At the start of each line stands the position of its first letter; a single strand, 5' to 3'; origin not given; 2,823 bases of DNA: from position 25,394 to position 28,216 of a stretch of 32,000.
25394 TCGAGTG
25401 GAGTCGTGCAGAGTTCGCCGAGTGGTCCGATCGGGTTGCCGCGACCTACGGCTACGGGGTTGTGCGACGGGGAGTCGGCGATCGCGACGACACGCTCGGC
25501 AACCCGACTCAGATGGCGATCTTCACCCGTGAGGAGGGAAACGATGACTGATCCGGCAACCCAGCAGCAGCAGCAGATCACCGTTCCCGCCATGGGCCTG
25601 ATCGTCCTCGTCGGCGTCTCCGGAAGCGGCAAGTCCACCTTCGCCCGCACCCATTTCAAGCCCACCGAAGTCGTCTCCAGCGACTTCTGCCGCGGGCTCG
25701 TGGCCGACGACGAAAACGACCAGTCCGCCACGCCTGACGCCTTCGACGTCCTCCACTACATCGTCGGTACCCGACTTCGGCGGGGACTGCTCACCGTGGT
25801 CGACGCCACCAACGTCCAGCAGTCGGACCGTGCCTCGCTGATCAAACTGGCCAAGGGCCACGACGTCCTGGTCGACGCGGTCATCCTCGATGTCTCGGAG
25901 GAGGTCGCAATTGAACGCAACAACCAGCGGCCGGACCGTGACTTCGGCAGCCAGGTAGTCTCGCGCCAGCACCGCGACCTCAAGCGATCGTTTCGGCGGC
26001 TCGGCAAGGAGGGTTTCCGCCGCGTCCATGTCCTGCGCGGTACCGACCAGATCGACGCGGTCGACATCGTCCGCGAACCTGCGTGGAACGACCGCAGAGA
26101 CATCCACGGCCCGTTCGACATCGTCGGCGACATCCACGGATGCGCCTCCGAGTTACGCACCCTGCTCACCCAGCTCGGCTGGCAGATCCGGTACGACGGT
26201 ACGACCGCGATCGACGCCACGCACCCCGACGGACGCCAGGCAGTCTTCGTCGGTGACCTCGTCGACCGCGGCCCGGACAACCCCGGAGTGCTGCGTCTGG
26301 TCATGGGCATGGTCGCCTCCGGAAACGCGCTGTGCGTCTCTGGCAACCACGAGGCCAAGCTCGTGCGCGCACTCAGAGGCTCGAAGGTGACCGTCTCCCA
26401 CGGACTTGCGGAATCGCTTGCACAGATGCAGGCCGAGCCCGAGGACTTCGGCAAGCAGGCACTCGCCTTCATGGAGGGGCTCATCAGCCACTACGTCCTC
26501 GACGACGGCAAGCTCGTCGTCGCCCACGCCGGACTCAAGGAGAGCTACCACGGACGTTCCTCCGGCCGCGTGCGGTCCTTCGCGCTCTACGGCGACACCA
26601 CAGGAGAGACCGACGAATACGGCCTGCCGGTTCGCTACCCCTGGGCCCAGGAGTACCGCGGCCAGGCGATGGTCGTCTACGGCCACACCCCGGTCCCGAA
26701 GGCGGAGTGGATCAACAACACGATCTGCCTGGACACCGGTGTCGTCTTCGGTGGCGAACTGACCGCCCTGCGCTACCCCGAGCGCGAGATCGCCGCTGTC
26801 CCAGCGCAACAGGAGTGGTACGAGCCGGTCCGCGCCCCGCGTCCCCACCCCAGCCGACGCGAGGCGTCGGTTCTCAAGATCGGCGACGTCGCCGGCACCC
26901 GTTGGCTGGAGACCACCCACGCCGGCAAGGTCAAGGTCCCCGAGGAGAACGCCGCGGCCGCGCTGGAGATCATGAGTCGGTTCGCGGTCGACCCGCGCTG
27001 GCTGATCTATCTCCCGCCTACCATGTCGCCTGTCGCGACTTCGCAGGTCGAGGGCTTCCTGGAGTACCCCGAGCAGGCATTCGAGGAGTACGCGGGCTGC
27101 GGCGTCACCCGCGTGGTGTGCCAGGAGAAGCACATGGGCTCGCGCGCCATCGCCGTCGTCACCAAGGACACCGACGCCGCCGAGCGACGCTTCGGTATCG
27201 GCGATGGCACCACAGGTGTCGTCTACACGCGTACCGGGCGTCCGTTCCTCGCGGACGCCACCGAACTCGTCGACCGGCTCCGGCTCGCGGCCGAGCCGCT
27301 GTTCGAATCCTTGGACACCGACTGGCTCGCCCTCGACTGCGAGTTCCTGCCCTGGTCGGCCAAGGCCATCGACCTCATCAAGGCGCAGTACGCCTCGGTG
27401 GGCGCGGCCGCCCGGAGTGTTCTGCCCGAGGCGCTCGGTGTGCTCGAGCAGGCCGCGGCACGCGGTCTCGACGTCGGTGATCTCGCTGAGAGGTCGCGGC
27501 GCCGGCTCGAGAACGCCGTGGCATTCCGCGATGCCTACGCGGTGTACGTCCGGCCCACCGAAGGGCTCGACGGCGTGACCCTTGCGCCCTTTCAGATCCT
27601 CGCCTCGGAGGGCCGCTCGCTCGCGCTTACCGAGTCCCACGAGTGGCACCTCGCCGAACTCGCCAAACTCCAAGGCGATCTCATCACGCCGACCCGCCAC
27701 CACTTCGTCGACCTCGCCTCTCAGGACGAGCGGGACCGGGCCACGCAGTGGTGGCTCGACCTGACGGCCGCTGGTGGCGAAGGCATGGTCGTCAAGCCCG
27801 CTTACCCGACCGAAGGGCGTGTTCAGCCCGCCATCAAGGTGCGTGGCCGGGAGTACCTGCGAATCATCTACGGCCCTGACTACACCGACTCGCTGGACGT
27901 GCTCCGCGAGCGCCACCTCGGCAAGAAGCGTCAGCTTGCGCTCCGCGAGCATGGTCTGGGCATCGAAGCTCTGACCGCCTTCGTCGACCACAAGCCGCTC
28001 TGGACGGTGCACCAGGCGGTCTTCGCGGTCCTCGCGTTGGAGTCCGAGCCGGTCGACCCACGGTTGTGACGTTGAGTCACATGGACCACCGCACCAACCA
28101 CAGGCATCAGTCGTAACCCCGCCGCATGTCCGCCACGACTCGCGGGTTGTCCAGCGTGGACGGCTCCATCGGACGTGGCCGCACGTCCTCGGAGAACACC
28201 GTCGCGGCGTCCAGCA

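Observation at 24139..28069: Complete Hen1-Pnkp RNA heal-seal-and-methylate repair cassette embedded in a mycobacterial housekeeping neighbourhood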

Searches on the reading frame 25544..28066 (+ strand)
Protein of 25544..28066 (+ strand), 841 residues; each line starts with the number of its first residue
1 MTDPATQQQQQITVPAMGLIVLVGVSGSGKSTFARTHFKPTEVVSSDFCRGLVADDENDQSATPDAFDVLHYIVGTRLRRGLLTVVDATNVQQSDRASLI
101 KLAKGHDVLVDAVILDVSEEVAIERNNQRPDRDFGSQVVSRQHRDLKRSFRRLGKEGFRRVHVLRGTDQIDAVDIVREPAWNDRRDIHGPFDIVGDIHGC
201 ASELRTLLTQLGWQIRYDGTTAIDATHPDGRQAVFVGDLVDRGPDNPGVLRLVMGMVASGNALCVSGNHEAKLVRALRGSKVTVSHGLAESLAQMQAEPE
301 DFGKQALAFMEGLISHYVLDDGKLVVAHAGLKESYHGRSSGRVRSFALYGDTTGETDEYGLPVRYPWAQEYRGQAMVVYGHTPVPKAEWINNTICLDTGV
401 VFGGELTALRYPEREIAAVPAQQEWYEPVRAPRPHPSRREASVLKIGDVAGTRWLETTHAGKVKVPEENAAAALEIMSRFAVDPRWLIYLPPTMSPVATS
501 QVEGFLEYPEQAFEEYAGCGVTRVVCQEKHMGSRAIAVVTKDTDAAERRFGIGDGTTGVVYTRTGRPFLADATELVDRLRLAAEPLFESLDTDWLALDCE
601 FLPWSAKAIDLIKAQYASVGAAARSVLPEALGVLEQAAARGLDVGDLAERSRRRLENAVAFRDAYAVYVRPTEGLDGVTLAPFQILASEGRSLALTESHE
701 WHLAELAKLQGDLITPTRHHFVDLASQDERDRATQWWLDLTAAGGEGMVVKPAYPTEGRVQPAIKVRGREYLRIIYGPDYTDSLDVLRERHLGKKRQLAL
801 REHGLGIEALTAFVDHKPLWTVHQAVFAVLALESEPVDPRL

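Call 4: search_protein_families(library=pfam, proteins=[window:25544-28066:+])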
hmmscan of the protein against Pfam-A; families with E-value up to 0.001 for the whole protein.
window:25544-28066:+ (841 aa): 5 families
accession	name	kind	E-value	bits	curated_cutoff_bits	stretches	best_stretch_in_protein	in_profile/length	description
PF16542.10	PNKP_ligase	-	9.2e-158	525.8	28.2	1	472-836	1-377/377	PNKP adenylyltransferase domain, ligase domain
PF13671.12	AAA_33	-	1.1e-30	107.2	27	1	19-153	1-143/143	AAA domain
PF00149.33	Metallophos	-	1.2e-11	45.8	21.5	1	190-385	2-191/191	Calcineurin-like phosphoesterase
PF08433.16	KTI12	-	1e-05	25.6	22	1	17-132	1-122/271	Chromatin associated protein KTI12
PF07931.18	CPT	-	5.6e-05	23.5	22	0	55-143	55-144/172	Chloramphenicol phosphotransferase-like protein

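Call 5: search_protein_families(library=ncbifam, proteins=[window:25544-28066:+])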
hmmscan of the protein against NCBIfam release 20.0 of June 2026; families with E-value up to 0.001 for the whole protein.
window:25544-28066:+ (841 aa): 9 families
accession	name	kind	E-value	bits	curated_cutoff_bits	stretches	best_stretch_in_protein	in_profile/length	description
TIGR04075.1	bacter_Pnkp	equivalog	0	1316.6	750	1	11-841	2-851/851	polynucleotide kinase-phosphatase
NF010148.0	PRK13625.1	equivalog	4.6e-67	226.1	340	1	191-422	3-233/245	bis(5'-nucleosyl)-tetraphosphatase PrpE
NF001204.0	PRK00166.1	equivalog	4.4e-19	68.8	176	2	193-335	5-127/276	symmetrical bis(5'-nucleosyl)-tetraphosphatase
NF008516.0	PRK11439.1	equivalog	9.6e-12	45.4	326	1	193-409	21-215/218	protein-serine/threonine phosphatase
TIGR00668.1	apaH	equivalog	2.5e-08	33.7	222.85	1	193-332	5-124/279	bis(5'-nucleosyl)-tetraphosphatase (symmetrical) ApaH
TIGR03574.1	selen_PSTK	equivalog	1.8e-07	30.9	290.5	1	19-131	1-118/249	L-seryl-tRNA(Sec) kinase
NF007425.0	PRK09968.1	equivalog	2.8e-06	27.2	332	1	193-277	19-86/218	protein-serine/threonine phosphatase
NF005252.0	PRK06762.1-3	equivalog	8.6e-05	22.4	258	1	14-137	8-134/189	hypothetical protein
TIGR01663.1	PNK-3'Pase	equivalog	0.0007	18.1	502.8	0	17-122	364-456/520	bifunctional polynucleotide phosphatase/kinase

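Call 6: search_solved_structures(query=window:25544-28066:+, show_alignments=2)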
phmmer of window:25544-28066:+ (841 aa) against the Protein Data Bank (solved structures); distinct sequences matched with E-value up to 0.001: 17.
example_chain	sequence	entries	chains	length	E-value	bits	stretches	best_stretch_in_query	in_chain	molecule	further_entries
4drf_A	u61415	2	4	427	2.1e-119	403.6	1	443-841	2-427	Metallophosphoesterase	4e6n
3ty8_A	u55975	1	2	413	2e-111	377.1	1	477-841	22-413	Polynucleotide 2',3'-cyclic phosphate phosphodiesterase / polynucleotide 5'-hydroxyl-kinas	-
3ty9_A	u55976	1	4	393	2.5e-111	376.8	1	477-841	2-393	Polynucleotide 2',3'-cyclic phosphate phosphodiesterase / polynucleotide 5'-hydroxyl-kinas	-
3ty5_A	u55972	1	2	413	7.2e-111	375.3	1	477-841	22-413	Polynucleotide 2',3'-cyclic phosphate phosphodiesterase / polynucleotide 5'-hydroxyl-kinas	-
4j6o_A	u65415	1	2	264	3e-102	346.8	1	180-431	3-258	Metallophosphoesterase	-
4gp6_A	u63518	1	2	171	4.2e-53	184.2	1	11-179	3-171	Metallophosphoesterase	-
4gp7_A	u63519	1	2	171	2.1e-52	181.9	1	11-179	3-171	Metallophosphoesterase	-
4jst_A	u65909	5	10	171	2.1e-52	181.9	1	11-179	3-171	Metallophosphoesterase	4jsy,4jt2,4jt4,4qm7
4mde_A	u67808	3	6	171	3.9e-52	181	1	11-179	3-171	Metallophosphoesterase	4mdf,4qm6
2qjc_A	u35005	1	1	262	6.4e-13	51.3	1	187-421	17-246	Diadenosine tetraphosphatase, putative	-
1g5b_A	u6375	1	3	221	3.6e-07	32.3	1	193-410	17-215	SERINE/THREONINE PROTEIN PHOSPHATASE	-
2dfj_A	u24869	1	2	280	3.5e-05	25.7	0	193-333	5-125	diadenosinetetraphosphatase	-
9ojd_A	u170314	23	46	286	4.5e-05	25.4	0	193-333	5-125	Bis(5'-nucleosyl)-tetraphosphatase [symmetrical] | Bis(5'-nucleosyl)-tetraphosphatase, symmetrical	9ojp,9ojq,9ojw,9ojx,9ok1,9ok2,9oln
9olz_A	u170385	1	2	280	4.9e-05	25.2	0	193-333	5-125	Bis(5'-nucleosyl)-tetraphosphatase [symmetrical]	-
4xrp_B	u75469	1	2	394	8.2e-05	24.5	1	721-805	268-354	Rnl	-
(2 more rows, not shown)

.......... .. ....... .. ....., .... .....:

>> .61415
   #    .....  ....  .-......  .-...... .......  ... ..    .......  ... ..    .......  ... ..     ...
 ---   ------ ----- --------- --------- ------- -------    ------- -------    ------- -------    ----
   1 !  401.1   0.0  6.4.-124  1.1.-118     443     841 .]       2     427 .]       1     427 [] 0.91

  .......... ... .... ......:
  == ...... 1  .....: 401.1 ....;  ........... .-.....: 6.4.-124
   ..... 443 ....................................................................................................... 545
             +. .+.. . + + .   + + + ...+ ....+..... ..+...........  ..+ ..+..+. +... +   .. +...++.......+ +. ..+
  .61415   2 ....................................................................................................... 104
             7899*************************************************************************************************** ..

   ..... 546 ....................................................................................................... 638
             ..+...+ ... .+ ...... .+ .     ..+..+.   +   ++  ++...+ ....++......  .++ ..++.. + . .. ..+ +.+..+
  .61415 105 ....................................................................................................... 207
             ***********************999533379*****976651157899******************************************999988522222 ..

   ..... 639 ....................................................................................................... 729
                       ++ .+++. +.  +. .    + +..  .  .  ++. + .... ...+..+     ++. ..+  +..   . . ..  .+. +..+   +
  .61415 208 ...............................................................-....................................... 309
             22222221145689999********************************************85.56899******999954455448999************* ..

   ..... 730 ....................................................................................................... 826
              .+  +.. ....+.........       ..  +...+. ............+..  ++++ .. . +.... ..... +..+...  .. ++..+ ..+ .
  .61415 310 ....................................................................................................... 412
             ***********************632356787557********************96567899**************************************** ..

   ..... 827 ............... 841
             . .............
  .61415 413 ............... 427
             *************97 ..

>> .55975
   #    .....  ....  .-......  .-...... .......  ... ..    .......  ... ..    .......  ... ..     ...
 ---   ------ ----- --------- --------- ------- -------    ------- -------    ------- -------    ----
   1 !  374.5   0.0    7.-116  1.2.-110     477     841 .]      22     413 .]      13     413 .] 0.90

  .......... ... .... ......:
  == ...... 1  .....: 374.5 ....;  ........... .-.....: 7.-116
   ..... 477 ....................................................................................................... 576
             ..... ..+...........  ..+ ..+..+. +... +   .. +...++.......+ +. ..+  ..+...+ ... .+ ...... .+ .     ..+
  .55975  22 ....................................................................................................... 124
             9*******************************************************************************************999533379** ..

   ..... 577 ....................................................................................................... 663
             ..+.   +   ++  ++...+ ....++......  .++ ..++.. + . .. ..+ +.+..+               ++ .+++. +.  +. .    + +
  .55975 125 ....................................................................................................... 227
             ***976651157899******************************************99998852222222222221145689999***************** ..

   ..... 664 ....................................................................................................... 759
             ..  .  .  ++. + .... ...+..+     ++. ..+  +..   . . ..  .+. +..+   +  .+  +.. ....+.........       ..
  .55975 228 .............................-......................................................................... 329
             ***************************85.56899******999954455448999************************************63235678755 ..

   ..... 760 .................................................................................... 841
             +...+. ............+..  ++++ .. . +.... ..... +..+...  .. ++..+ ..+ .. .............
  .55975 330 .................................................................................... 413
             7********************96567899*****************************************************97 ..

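Call 12: find_related_loci(query=window:25544-28066:+, collection=genome_contigs, flank=6000)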
Query window:25544-28066:+ (841 aa) in genome_contigs; peptide patterns used: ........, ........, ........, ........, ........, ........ (x = any residue, [..] = any of these).
600 stretches matched a pattern (row limit reached: there are more); 583 encode a relative of the query (tblastn E <= 1e-3); the best 80 are kept; 80 distinct loci.
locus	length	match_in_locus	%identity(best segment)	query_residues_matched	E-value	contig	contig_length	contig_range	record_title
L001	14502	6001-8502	86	8-841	0e+0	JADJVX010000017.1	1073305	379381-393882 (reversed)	MAG: Actinomycetales bacterium isolate Hjor_18-Q3-R7-51_MAXAC.088 tig00119977-10-10741480, whole genome shotgun sequence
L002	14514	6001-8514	84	4-841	0e+0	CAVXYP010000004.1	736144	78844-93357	MAG: uncultured Actinomycetota bacterium isolate MFD04212.bin.1.94 genome assembly, contig: contig_14553, whole genome s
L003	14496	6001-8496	84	8-839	0e+0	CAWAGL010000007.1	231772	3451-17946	MAG: uncultured Actinomycetota bacterium isolate MFD02581.bin.1.176 genome assembly, contig: contig_25094, whole genome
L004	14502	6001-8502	84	8-841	0e+0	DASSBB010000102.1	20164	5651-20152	MAG TPA_asm: Marmoricola sp. isolate SMAG_U883 k141_1268811, whole genome shotgun sequence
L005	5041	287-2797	84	4-841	0e+0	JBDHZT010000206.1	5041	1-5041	MAG: Nocardioidaceae bacterium isolate AS-MESO-3CA.287 NODE_66712_length_5041_cov_3.247381, whole genome shotgun sequenc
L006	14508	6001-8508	80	6-841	0e+0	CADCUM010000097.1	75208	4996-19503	MAG: uncultured Nocardioides sp. isolate AVDCRST_MAG32 genome assembly, contig: NODE56, whole genome shotgun sequence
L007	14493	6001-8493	80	10-841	0e+0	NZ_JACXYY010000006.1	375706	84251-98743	Nocardioides hwasunensis strain 19197 Scaffold6_1, whole genome shotgun sequence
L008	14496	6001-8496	79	11-841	0e+0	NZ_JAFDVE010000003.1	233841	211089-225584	Phycicoccus sp. CSK15P-2 Scaffold2_1, whole genome shotgun sequence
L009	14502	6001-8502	79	8-841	0e+0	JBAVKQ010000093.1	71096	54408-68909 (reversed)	MAG: Candidatus Nanopelagicales bacterium isolate MFD03038_ilm_asm_bin2 k127_5553, whole genome shotgun sequence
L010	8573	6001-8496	78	11-841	0e+0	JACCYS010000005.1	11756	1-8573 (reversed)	MAG: Nocardioidaceae bacterium isolate MGR_bin210 SD2897-2912_k127_1389893, whole genome shotgun sequence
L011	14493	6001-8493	81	11-841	0e+0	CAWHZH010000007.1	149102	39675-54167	MAG: uncultured Actinomycetota bacterium isolate MFD09368.bin.1.179 genome assembly, contig: contig_2877, whole genome s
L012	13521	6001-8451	76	12-841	0e+0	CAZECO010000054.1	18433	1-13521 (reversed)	MAG TPA_asm: uncultured Actinomycetes bacterium isolate SRP344714_co2_301 genome assembly, contig: NODE_7776_length_1843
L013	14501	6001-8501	83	8-841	0e+0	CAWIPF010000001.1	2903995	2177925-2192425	MAG: uncultured Actinomycetota bacterium isolate MFD01721.bin.1.77 genome assembly, contig: contig_12481, whole genome s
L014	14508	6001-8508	72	11-841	0e+0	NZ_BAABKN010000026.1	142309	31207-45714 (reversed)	Nocardioides endophyticus strain JCM 18532 sequence26, whole genome shotgun sequence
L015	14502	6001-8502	72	8-841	0e+0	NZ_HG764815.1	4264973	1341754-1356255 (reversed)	Nostocoides australiense Ben110, whole genome shotgun sequence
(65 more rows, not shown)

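Call 13: find_encoding_contigs(protein=window:25544-28066:+, flank=8000, max_places=8)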
Protein window:25544-28066:+ (841 aa): 1 contig read that carries it; 1 place shown.
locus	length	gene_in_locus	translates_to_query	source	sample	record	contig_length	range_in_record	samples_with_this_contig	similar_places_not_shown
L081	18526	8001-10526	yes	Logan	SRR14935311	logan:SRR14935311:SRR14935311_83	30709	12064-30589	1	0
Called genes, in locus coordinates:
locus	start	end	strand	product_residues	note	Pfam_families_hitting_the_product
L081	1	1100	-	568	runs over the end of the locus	PF00823:PPE, PF01469:Pentapeptide_2 (faint), PF08237:PE-PPE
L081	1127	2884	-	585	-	PF00823:PPE, PF01469:Pentapeptide_2, PF08237:PE-PPE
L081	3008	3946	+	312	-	PF01680:SOR_SNZ, PF05690:ThiG (weak)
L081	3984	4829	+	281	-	PF13622:4HBT_3, PF20789:4HBT_3C, PF02551:Acyl_CoA_thio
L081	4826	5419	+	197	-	PF01174:SNO, PF03575:Peptidase_S51 (weak), PF07685:GATase_3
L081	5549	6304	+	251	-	PF20772:TACO1_YebC_N, PF01709:Transcrip_reg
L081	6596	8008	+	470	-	PF12623:Hen1_L, PF13489:Methyltransf_23, PF08241:Methyltransf_11 (weak), PF08242:Methyltransf_12, PF13649:Methyltransf_25, PF13847:Methyltransf_31 (faint)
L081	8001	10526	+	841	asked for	PF08433:KTI12 (weak), PF13671:AAA_33, PF00149:Metallophos, PF16542:PNKP_ligase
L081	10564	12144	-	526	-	PF01564:Spermine_synth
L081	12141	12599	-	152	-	PF03994:DUF350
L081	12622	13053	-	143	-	PF14042:DUF4247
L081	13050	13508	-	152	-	PF10936:DUF2617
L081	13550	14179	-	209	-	PF13785:DUF4178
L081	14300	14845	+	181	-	PF02075:RuvC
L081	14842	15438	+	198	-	PF01330:RuvA_N, PF21176:RecR_HhH (faint), PF14520:HHH_5, PF07499:RuvA_C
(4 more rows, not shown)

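Call 14: find_homologous_proteins(query=window:25544-28066:+)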
Query window:25544-28066:+ (841 aa): 8000 proteins with E <= 0.001 among 8000 candidates; the best 120 are listed.
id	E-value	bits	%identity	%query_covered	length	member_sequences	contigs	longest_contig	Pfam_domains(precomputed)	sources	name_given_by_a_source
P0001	0.0e+0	1914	100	100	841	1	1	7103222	PF00149.34,PF13671.13,PF08433.17,PF16542.11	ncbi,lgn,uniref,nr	ncbi:polynucleotide kinase-phosphatase [Mycobacterium camsae]|uniref:polynucleotide kinase-phosphata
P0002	0.0e+0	1759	92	100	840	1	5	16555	PF00149.34,PF13671.13,PF08433.17,PF16542.11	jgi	jgi:polynucleotide kinase-phosphatase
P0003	0.0e+0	1705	88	100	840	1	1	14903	PF00149.34,PF13671.13,PF08433.17,PF16542.11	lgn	-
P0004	0.0e+0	1703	88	100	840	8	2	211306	PF00149.34,PF13671.13,PF08433.17,PF16542.11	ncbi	ncbi:MAG: polynucleotide kinase-phosphatase [Nocardioides sp.]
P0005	0.0e+0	1683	87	100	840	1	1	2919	PF00149.34,PF07931.19,PF13671.13,PF08433.17,PF16542.11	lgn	-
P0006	0.0e+0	1677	88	98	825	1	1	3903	PF00149.34,PF13671.13,PF08433.17,PF16542.11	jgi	jgi:polynucleotide kinase-phosphatase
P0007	0.0e+0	1674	87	100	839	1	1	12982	PF00149.34,PF13671.13,PF08433.17,PF16542.11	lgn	-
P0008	0.0e+0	1667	86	100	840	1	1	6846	PF00149.34,PF13671.13,PF08433.17,PF16542.11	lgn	-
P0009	0.0e+0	1664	86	99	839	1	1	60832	PF00149.34,PF13671.13,PF16542.11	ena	-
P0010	0.0e+0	1652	86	100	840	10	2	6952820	PF00149.34,PF13671.13,PF16542.11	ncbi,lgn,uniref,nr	ncbi:polynucleotide kinase-phosphatase [Actinopolymorpha rutila]|uniref:Polynucleotide kinase-phosph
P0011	0.0e+0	1652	85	100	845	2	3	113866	PF00149.34,PF13671.13,PF08433.17,PF16542.11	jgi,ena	-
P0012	0.0e+0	1649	85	100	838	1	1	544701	PF00149.34,PF13671.13,PF16542.11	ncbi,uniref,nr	ncbi:polynucleotide kinase-phosphatase [Nocardioides albidus]|uniref:Polynucleotide kinase-phosphata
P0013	0.0e+0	1646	85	100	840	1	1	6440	PF00149.34,PF13671.13,PF08433.17,PF16542.11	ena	-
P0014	0.0e+0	1644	85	100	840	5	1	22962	PF00149.34,PF13671.13,PF16542.11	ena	-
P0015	0.0e+0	1644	86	99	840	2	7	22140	PF00149.34,PF13671.13,PF08433.17,PF16542.11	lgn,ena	-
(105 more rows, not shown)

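Call 31: search_dna_similar(query=window:25544-28066:+, collection=plasmids, mode=protein, max_rows=25)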
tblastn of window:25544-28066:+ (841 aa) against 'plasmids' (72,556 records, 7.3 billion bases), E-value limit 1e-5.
Records with a match: 361; places in all: 370; records where one place covers at least 80% of the query: 17.
Best place of each record, by identity: 60-80% 6; <60% 355.
By first word of the organism name: Streptomyces 151; Sinorhizobium 78; Rhizobium 29; Haloarcula 7; Ensifer 7; Deinococcus 6; Kitasatospora 6; Bacillus 5; Escherichia 5; Pseudomonas 5; and 41 more.
By predicted mobility (MOB-suite, as given by PLSDB): non-mobilizable 202; mobilizable 134; conjugative 25.
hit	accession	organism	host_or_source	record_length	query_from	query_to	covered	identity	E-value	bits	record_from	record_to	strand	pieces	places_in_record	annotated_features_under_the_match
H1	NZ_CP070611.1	Rhodococcus koreensis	cell culture,rhizosphere of apple ...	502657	12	841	99%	67.0%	0e+0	1091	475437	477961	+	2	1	none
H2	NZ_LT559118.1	Nonomuraea gerenzanensis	-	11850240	4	841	100%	66.2%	0e+0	1058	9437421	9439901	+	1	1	none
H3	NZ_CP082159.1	Rhodococcus opacus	bacterial isolate,soil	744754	12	841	99%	66.9%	0e+0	1078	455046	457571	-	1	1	polynucleotide kinase-phosphatase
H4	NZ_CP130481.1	Rhodococcus aetherivorans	Bacteria, whole organism,Rough variant ...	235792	10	841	99%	57.3%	0e+0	879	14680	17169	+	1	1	polynucleotide kinase-phosphatase | 3' terminal RNA ribose 2'-O-methyltransferase Hen1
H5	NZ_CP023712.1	Rhodococcus ruber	cell culture,dyed contaminated landsoil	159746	12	841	99%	56.9%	0e+0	881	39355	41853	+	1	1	polynucleotide kinase-phosphatase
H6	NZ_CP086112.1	Skermanella rosea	single cell,hydrocarbon-contaminated ...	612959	3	841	100%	55.5%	0e+0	822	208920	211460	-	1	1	polynucleotide kinase-phosphatase | 3' terminal RNA ribose 2'-O-methyltransferase Hen1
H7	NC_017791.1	Deinococcus gobiensis I-0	-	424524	4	841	100%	55.4%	0e+0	840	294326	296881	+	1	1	polynucleotide kinase-phosphatase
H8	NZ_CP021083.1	Deinococcus ficus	Ficus religiosa L.,cell ...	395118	4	835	99%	55.4%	0e+0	823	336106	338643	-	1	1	polynucleotide kinase-phosphatase | hypothetical protein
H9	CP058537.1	Deinococcus sp. D7000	seawater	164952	12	841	99%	54.5%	0e+0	813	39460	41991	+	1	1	polynucleotide kinase-phosphatase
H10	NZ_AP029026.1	Asticcacaulis sp. DW145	-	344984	2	841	100%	53.8%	0e+0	827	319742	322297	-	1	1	polynucleotide kinase-phosphatase | 3' terminal RNA ribose 2'-O-methyltransferase Hen1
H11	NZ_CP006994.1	Methylobacterium sp. AMS5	-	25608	1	841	100%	52.5%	0e+0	792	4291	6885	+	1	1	polynucleotide kinase-phosphatase | 3' terminal RNA ribose 2'-O-methyltransferase Hen1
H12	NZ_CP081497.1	Streptomyces sp. BHT-5-2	whole organism,plant soil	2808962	5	841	90%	56.3%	4e-179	796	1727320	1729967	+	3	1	none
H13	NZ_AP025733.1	Nostoc cf. commune SO-36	-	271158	11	841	99%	51.1%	0e+0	818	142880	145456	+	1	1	polynucleotide kinase-phosphatase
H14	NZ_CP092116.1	Leptospira noguchii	Bos taurus,Cell culture,urine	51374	12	841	99%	49.8%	0e+0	818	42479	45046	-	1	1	polynucleotide kinase-phosphatase | 3' terminal RNA ribose 2'-O-methyltransferase Hen1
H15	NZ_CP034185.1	Deinococcus psychrotolerans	whole organism,R2A medium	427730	12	841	99%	47.7%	0e+0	694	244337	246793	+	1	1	polynucleotide kinase-phosphatase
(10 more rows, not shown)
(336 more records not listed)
